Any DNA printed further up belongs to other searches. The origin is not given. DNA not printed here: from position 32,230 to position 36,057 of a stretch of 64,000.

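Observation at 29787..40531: Ten-gene pseudokinase / kinase / SF1-helicase / wHTH / membrane-protein operon: candidate undescribed defence (conflict) system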

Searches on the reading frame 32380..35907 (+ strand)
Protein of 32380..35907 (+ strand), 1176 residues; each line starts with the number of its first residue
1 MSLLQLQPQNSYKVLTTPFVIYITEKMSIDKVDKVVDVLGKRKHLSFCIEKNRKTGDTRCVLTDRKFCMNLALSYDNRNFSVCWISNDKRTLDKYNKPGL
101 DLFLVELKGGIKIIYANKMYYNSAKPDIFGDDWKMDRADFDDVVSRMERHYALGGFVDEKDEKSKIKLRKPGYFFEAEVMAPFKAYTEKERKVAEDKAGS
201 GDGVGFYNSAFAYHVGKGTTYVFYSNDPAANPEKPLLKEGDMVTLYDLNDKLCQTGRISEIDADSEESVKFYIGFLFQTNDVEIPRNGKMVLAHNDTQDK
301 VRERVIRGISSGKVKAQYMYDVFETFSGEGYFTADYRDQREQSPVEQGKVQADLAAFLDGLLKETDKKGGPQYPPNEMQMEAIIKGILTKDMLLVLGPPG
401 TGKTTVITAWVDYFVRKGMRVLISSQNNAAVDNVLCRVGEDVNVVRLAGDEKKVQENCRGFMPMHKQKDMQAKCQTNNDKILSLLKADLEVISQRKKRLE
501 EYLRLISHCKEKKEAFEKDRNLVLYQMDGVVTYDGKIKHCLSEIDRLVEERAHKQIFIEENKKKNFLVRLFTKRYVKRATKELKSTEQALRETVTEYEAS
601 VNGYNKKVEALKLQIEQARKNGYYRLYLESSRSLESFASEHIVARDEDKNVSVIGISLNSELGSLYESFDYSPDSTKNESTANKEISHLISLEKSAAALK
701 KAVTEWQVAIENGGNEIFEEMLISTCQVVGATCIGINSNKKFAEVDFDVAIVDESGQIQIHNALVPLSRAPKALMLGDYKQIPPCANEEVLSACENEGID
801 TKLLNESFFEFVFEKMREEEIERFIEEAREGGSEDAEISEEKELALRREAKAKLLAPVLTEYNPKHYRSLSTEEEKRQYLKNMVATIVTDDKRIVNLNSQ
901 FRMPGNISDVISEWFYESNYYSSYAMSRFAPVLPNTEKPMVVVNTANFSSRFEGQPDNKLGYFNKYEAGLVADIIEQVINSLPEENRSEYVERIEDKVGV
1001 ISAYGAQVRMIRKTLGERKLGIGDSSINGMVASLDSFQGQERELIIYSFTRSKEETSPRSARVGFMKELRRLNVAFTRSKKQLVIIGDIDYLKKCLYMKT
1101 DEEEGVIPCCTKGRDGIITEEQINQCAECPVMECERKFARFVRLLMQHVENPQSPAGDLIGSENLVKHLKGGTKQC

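Call 3: search_protein_families(library=pfam, proteins=[window:32380-35907:+], max_evalue=0.1)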
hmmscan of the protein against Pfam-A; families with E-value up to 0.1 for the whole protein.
window:32380-35907:+ (1176 aa): 22 families
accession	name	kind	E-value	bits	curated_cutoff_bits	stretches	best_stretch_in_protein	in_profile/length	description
PF13087.12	AAA_12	-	3.9e-38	131.4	27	1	889-1089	11-194/195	AAA domain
PF13086.12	AAA_11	-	4.9e-31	108.9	27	1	376-785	3-253/257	AAA domain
PF13604.12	AAA_30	-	7.9e-11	42.5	27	2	377-443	4-71/191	AAA domain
PF13245.12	AAA_19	-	9.1e-10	39.3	25.1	1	380-441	2-64/134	AAA domain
PF01443.25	Viral_helicase1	-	1.3e-07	32.1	21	1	745-834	58-157/228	Viral superfamily 1 RNA helicase core domain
PF18548.6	MetOD2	-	8e-05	22.9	30.6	1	817-901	1-84/88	Metanogen output domain 2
PF00580.27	UvrD-helicase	-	0.00015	22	23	1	385-604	11-183/271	UvrD/REP helicase N-terminal domain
PF13191.12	AAA_16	-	0.0011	19.9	32.6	1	391-423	25-56/167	AAA ATPase domain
PF00448.28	SRP54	-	0.0011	19.1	22.7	1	392-444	3-57/196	SRP54-type protein, GTPase domain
PF03205.20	MobB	-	0.0016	18.8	26.6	1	393-476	2-83/133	Molybdopterin guanine dinucleotide synthesis protein B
PF23101.1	Zf-C2H2_ZNF451_1st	-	0.0021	18.4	27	1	1128-1151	3-25/33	First Zinc fingers C2H2 type, ZNF451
PF20720.3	nSTAND3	-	0.0047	17.1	27.2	1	383-424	10-51/155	Novel STAND NTPase 3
PF13481.12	AAA_25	-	0.0068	16.5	27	1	381-443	23-84/195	AAA domain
PF00004.35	AAA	-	0.0075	17.2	21.2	1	393-417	1-25/131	ATPase family associated with various cellular activities (AAA)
PF13401.12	AAA_22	-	0.011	16.5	27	0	389-415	4-30/130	AAA domain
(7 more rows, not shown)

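Call 4: search_protein_families(library=padloc, proteins=[window:32380-35907:+], max_evalue=0.1)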
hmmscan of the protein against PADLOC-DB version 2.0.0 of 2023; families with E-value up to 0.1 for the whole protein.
window:32380-35907:+ (1176 aa): 9 families
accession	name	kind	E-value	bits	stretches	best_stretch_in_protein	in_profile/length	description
PDLC03920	MkoA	-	7.4e-93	310.6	1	379-1098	620-1082/1112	-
PDLC03921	MkoA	-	1.6e-71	239.5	3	896-1093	1376-1571/1607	-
PDLC03924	MkoC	-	3.3e-40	136.1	3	962-1093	828-948/1136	-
PDLC05009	PDC-S37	-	4e-16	56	3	744-785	935-976/1550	-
PDLC02194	Hhe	-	1e-10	37.5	3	1030-1086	1575-1635/1911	-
PDLC02895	DpdJ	-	1.1e-06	23.8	1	999-1086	372-451/2112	DpdJ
PDLC04140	mad8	-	3.9e-06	24.6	1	377-513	14-131/314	mads_8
PDLC03802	RTasHel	-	0.00014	18.9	1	376-431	7-62/675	DRT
PDLC01439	typeIV_DinG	-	0.005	13.5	1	365-437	9-78/575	CAS-IV-A; associated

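Call 6: search_protein_families(library=ncbifam, proteins=[window:32380-35907:+], max_evalue=0.1)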
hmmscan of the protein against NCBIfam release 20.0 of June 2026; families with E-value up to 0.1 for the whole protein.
window:32380-35907:+ (1176 aa): 13 families
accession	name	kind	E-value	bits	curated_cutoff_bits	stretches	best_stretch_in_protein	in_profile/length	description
TIGR00376.1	TIGR00376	hypoth_equivalog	9.7e-55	186.2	348.9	3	935-1099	480-621/639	IGHMBP2 family helicase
NF040671.1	PLuB_AAA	exception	4e-33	113.9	999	3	897-1092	1050-1235/1256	PLuB system helicase-like protein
NF058533.1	antiphage_ProA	equivalog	3.5e-15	54.6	1500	3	745-785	1302-1342/1903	anti-phage protein ProA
NF042953.1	Hhe_antiphage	equivalog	4.3e-13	47.6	2000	3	744-785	1279-1320/1797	DUF4011 domain-containing anti-phage protein Hhe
TIGR01448.2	helicase_RecD2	equivalog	1e-07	30.5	500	1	361-423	305-364/713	SF1B family DNA helicase RecD2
TIGR01447.1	recD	equivalog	5.3e-06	25.3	310.15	1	379-409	153-182/597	exodeoxyribonuclease V subunit alpha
TIGR00176.1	mobB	equivalog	0.0016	18.5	76.2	1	394-468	3-75/155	molybdopterin-guanine dinucleotide biosynthesis protein B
TIGR04291.1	arsen_driv_ArsA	equivalog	0.0026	16.6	650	1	374-473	302-402/565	arsenical pump-driving ATPase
NF038214.1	IS21_help_AAA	equivalog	0.0033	17.2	200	1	340-422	42-122/232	IS21-like element helper ATPase IstB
TIGR03600.1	phage_DnaB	exception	0.0046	16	498.65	1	378-504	182-307/421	phage replicative helicase, DnaB family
TIGR03922.1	T7SS_EccA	equivalog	0.04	12.5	466.65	1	392-411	314-333/557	type VII secretion AAA-ATPase EccA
TIGR01420.1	pilT_fam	subfamily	0.058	12.6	319.1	0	389-423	119-155/343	PilT/PilU family type 4a pilus ATPase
TIGR00750.1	lao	equivalog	0.09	11.9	240.75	0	392-423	36-67/300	methylmalonyl Co-A mutase-associated GTPase MeaB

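Call 9: find_encoding_contigs(protein=window:32380-35907:+, flank=10000, max_places=6)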
Protein window:32380-35907:+ (1176 aa): no gene with exactly this product is on record in the collection.

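Call 13: find_homologous_proteins(query=window:32380-35907:+, max_evalue=1e-20)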
Query window:32380-35907:+ (1176 aa): 545 proteins with E <= 1e-20 among 8000 candidates; the best 120 are listed.
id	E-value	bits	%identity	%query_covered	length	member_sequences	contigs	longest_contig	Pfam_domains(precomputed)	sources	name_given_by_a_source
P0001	0.0e+0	2656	100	100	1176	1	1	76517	PF13087.13,PF13086.13,PF01443.25,PF13604.13,PF13245.13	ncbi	-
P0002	0.0e+0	1383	56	100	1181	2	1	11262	PF13087.13,PF13086.13,PF01443.25,PF13604.13,PF13245.13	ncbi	-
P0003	0.0e+0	1379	56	100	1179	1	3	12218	PF13087.13,PF13086.13,PF01443.25,PF13604.13,PF13245.13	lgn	-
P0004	0.0e+0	1275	53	99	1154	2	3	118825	PF13087.13,PF13086.13,PF01443.25,PF13604.13,PF13245.13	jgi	-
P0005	0.0e+0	1204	50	100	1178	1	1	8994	PF13087.13,PF13086.13,PF01443.25,PF13604.13,PF13245.13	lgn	-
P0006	0.0e+0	1204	51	100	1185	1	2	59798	PF13087.13,PF13086.13,PF01443.25,PF13604.13,PF13245.13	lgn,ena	-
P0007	0.0e+0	1057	47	100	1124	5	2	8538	PF13087.13,PF13086.13,PF13604.13,PF13245.13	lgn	-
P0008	3.1e-270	918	43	99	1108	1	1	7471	PF13087.13,PF13086.13,PF13604.13,PF13245.13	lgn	-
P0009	3.9e-265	901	42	99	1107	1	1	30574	PF13087.13,PF13086.13,PF01443.25,PF13604.13,PF13245.13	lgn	-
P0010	7.8e-264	897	42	99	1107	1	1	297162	PF13087.13,PF13086.13,PF13604.13,PF13245.13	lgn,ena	-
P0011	1.5e-263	896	42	99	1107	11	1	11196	PF13087.13,PF13086.13,PF13604.13,PF13245.13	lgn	-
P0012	9.1e-263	893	42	99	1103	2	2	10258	PF13087.13,PF13086.13,PF13604.13,PF13245.13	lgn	-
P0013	1.1e-262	893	42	99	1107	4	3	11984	PF13087.13,PF13086.13,PF13604.13,PF13245.13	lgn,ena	-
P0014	4.9e-262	891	42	99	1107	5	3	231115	PF13087.13,PF13086.13,PF13604.13,PF13245.13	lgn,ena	-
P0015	5.5e-262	890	43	99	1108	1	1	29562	PF13087.13,PF13086.13,PF13604.13,PF13245.13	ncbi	ncbi:MAG: AAA domain-containing protein [Acetatifactor sp.]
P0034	5.3e-240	818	40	98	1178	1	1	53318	PF13087.13,PF13086.13,PF01443.25,PF13604.13,PF13245.13,PF13191.13,PF00580.28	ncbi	-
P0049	1.5e-231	790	39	99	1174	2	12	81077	PF13087.13,PF13086.13,PF13604.13,PF13245.13,PF00580.28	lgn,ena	-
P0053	1.1e-229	783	39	100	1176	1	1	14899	PF13087.13,PF13086.13,PF13604.13,PF13245.13,PF09848.16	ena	-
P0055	4.6e-225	768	41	92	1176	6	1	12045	PF13087.13,PF13086.13,PF13604.13,PF13245.13,PF09848.16,PF00580.28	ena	-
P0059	1.1e-222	760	39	99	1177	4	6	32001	PF13087.13,PF13086.13,PF01443.25,PF13604.13,PF13245.13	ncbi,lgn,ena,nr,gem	ncbi:MAG: hypothetical protein E7470_08750 [Ruminococcaceae bacterium]|nr:hypothetical protein [Osci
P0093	1.6e-132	462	32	65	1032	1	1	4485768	PF13087.13,PF13086.13,PF13604.13,PF13245.13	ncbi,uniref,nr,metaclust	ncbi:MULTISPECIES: AAA domain-containing protein [Clostridium]|uniref:AAA domain-containing protein 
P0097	4.1e-116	407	34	73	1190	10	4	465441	PF13087.13,PF13086.13,PF01443.25,PF13604.13,PF13245.13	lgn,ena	-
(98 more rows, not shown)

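Call 14: find_encoding_contigs(protein=P0004, flank=10000, max_places=2)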
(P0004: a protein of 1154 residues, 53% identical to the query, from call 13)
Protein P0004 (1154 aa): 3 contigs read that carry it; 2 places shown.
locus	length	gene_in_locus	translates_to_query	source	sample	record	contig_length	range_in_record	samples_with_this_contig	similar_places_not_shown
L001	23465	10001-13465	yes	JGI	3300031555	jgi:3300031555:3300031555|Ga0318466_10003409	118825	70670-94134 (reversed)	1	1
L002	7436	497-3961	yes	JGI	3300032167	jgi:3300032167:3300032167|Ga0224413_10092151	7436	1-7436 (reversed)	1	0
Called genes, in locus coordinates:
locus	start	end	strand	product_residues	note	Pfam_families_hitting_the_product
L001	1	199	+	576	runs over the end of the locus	-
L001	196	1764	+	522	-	-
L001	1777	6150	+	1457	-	PF14734:DUF4469 (faint), PF12708:Pect-lyase_RHGA_epim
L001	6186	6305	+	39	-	-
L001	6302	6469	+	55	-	PF02588:YitT_membrane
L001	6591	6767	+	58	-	PF13602:ADH_zinc_N_2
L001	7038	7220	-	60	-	-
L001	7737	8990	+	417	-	PF13643:DUF4145 (weak)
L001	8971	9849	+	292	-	PF00069:Pkinase, PF06293:Kdo (faint), PF07714:PK_Tyr_Ser-Thr, PF01636:APH (faint), PF01163:RIO1, PF03109:ABC1 (weak)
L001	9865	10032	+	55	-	-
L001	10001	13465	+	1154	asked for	PF13086:AAA_11, PF13604:AAA_30 (weak), PF01443:Viral_helicase1 (faint), PF13245:AAA_19 (weak), PF13087:AAA_12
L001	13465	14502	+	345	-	-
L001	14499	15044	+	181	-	-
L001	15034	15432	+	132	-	-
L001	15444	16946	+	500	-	-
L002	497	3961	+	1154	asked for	PF13086:AAA_11, PF13604:AAA_30 (weak), PF01443:Viral_helicase1 (faint), PF13245:AAA_19 (weak), PF13087:AAA_12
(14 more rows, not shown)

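Call 15: find_encoding_contigs(protein=P0010, flank=10000, max_places=2)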
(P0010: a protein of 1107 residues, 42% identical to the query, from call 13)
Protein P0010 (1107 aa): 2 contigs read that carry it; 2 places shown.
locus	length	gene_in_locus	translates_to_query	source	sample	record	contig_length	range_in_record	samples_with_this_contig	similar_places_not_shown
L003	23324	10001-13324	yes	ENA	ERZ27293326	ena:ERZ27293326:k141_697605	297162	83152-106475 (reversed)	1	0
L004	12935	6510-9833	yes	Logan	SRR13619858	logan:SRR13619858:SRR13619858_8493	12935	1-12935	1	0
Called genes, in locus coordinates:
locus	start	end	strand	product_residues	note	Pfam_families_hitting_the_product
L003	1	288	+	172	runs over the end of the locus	PF18050:Cyclophil_like2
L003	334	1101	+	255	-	PF02627:CMD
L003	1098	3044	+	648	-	PF13802:Gal_mutarotas_2, PF01055:Glyco_hydro_31_2nd, PF21365:Glyco_hydro_31_3rd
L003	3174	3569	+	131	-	PF01243:PNPOx_N, PF16242:Pyrid_ox_like (weak)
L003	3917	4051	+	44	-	-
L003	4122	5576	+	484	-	-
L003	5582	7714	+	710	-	-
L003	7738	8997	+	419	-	-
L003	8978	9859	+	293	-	PF07714:PK_Tyr_Ser-Thr, PF00069:Pkinase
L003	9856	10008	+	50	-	-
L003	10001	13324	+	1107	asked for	PF13086:AAA_11, PF13245:AAA_19, PF13604:AAA_30 (weak), PF13087:AAA_12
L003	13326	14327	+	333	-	-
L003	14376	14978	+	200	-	-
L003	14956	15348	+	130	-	-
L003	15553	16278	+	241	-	-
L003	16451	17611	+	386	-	PF25023:TEN_YD-shell, PF15649:Tox-REase-7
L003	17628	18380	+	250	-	-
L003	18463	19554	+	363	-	PF25023:TEN_YD-shell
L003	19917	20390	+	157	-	-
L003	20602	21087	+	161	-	PF15240:Pro-rich (weak)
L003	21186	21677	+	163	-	-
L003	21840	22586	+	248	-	PF25023:TEN_YD-shell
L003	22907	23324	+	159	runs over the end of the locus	-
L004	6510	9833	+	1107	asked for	PF13086:AAA_11, PF13245:AAA_19, PF13604:AAA_30 (weak), PF13087:AAA_12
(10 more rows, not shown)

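Call 16: find_encoding_contigs(protein=P0049, flank=10000, max_places=3)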
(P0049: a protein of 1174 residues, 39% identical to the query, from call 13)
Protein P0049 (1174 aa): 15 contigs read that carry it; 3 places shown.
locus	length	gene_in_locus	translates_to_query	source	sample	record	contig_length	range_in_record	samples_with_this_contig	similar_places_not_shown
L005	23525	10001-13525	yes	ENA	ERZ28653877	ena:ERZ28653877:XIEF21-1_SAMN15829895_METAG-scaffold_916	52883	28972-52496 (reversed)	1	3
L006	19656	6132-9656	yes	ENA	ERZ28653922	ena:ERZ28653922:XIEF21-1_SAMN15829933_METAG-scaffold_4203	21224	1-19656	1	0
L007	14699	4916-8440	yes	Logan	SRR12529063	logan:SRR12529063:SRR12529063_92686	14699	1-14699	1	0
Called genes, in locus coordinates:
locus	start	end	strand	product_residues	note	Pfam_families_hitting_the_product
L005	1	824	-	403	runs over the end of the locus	?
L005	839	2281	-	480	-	PF00232:Glyco_hydro_1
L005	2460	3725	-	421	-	PF02378:PTS_EIIC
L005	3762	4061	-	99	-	PF02302:PTS_IIB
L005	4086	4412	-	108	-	PF02255:PTS_IIA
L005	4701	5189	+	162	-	PF11687:DUF3284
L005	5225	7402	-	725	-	PF00158:Sigma54_activat, PF00874:PRD (weak)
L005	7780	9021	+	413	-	-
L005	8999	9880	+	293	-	PF01636:APH (faint), PF07714:PK_Tyr_Ser-Thr (weak), PF00069:Pkinase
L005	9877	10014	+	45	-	-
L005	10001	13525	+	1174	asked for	PF00580:UvrD-helicase (faint), PF13086:AAA_11, PF13245:AAA_19, PF13604:AAA_30 (weak), PF13087:AAA_12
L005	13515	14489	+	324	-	-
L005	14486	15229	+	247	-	-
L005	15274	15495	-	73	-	-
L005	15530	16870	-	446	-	PF07724:AAA_2 (weak), PF00004:AAA (weak)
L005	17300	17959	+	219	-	PF19700:DUF6198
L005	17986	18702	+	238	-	PF13489:Methyltransf_23, PF07021:MetW (faint), PF13847:Methyltransf_31, PF08241:Methyltransf_11, PF08242:Methyltransf_12, PF13649:Methyltransf_25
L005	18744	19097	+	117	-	PF03788:LrgA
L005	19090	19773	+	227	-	PF04172:LrgB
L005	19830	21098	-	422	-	PF09861:Lar_N, PF04015:DUF362 (weak), PF21113:LarA_C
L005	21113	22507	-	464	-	PF01565:FAD_binding_4, PF02913:FAD-oxidase_C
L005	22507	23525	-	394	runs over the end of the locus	PF01012:ETF, PF00766:ETF_alpha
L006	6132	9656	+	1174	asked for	PF00580:UvrD-helicase (faint), PF13086:AAA_11, PF13245:AAA_19, PF13604:AAA_30 (weak), PF13087:AAA_12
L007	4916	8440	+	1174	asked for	PF00580:UvrD-helicase (faint), PF13086:AAA_11, PF13245:AAA_19, PF13604:AAA_30 (weak), PF13087:AAA_12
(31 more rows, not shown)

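Call 17: find_encoding_contigs(protein=P0093, flank=10000, max_places=1)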
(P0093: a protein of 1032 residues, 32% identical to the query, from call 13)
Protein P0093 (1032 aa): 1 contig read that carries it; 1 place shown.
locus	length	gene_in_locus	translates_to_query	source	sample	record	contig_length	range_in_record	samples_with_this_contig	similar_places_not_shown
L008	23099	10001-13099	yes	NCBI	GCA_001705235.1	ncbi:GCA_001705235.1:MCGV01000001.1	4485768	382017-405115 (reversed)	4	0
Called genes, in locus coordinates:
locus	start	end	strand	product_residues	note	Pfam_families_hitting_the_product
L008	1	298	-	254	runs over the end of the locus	PF03370:CBM_21, PF21471:Reelin_subrepeat-B (faint), PF03370:CBM_21, PF16760:CBM53 (weak)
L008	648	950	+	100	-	PF01910:Thiamine_BP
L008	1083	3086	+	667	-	-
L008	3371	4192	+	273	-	PF02110:HK, PF08543:Phos_pyr_kin (weak), PF01256:Carb_kinase (weak)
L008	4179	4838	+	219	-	PF02581:TMP-TENI, PF03060:NMO (weak)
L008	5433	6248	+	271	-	PF01256:Carb_kinase (weak), PF08543:Phos_pyr_kin, PF00294:PfkB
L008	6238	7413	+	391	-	PF02133:Transp_cyt_pur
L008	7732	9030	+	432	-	-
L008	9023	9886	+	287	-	PF00069:Pkinase, PF07714:PK_Tyr_Ser-Thr, PF03109:ABC1 (faint)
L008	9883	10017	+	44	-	-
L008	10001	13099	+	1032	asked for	PF13086:AAA_11, PF13245:AAA_19, PF13604:AAA_30 (weak), PF13087:AAA_12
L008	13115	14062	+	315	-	-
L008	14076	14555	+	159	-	-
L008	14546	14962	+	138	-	-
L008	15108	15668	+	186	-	PF03352:Adenine_glyco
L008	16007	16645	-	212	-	PF00440:TetR_N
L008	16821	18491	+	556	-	PF00083:Sugar_tr, PF07690:MFS_1, PF13347:MFS_2 (weak)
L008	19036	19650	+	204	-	PF01209:Ubie_methyltran, PF13489:Methyltransf_23, PF13649:Methyltransf_25, PF13847:Methyltransf_31, PF08241:Methyltransf_11, PF08242:Methyltransf_12, PF05148:Methyltransf_8 (weak)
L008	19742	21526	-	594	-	PF00664:ABC_membrane, PF02463:SMC_N (weak), PF00005:ABC_tran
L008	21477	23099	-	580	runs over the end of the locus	PF00664:ABC_membrane, PF00005:ABC_tran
